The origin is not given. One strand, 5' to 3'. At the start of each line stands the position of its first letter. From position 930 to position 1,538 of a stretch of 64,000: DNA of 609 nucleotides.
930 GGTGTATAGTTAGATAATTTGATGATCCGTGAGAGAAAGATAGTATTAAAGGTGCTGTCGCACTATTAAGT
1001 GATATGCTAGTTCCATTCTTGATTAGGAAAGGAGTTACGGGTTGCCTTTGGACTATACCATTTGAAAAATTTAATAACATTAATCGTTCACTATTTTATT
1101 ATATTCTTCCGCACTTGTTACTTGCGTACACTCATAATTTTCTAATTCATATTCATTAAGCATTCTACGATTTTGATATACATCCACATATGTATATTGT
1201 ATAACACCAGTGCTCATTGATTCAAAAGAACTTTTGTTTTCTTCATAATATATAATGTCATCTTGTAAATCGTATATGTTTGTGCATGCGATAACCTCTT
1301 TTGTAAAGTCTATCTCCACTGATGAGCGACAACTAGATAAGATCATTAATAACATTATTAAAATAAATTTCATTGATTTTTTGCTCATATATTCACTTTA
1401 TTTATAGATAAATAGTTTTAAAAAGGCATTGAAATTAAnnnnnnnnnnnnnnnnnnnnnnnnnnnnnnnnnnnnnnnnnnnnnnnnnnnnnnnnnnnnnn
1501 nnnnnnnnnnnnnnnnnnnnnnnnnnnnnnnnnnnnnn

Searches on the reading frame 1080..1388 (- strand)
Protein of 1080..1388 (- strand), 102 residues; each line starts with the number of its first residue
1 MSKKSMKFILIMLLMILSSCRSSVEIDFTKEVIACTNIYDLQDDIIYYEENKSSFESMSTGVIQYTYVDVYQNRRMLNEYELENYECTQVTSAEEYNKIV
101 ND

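Call 39: search_protein_families(library=pfam, alignment_id=A1, max_evalue=0.01)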
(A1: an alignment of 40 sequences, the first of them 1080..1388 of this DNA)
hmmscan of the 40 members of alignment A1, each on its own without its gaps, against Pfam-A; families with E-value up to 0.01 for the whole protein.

A. member 1, window:1080-1388:- (102 aa): 0 families

B. families by the number of members that match (of 40 scanned): 21 families
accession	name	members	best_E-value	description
PF13392.12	HNH_3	3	4.2e-05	HNH endonuclease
PF01844.29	HNH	2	0.00017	HNH endonuclease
PF14243.11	R2K_3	1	2.3e-15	ATP-grasp domain, R2K clade family 3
PF01145.31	Band_7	1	4.4e-15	SPFH domain / Band 7 family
PF18299.6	R2K_2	1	7.1e-12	ATP-grasp domain, R2K clade family 2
PF00684.25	DnaJ_CXXCXGXG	1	3.6e-06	DnaJ central domain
PF15777.11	Anti-TRAP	1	7.6e-05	Tryptophan RNA-binding attenuator protein inhibitory protein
PF17533.7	DUF5452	1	0.00025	Family of unknown function (DUF5452)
PF13191.12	AAA_16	1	0.00033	AAA ATPase domain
PF04432.18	FrhB_FdhB_C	1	0.00034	Coenzyme F420 hydrogenase/dehydrogenase, beta subunit C terminus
PF13604.12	AAA_30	1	0.00077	AAA domain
PF08393.18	DHC_N2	1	0.00093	Dynein heavy chain, N-terminal region 2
PF01418.23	HTH_6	1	0.0029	Helix-turn-helix domain, rpiR family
PF10410.14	DnaB_bind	1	0.0037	DnaB-helicase binding domain of primase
PF00437.27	T2SSE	1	0.0046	Type II/IV secretion system protein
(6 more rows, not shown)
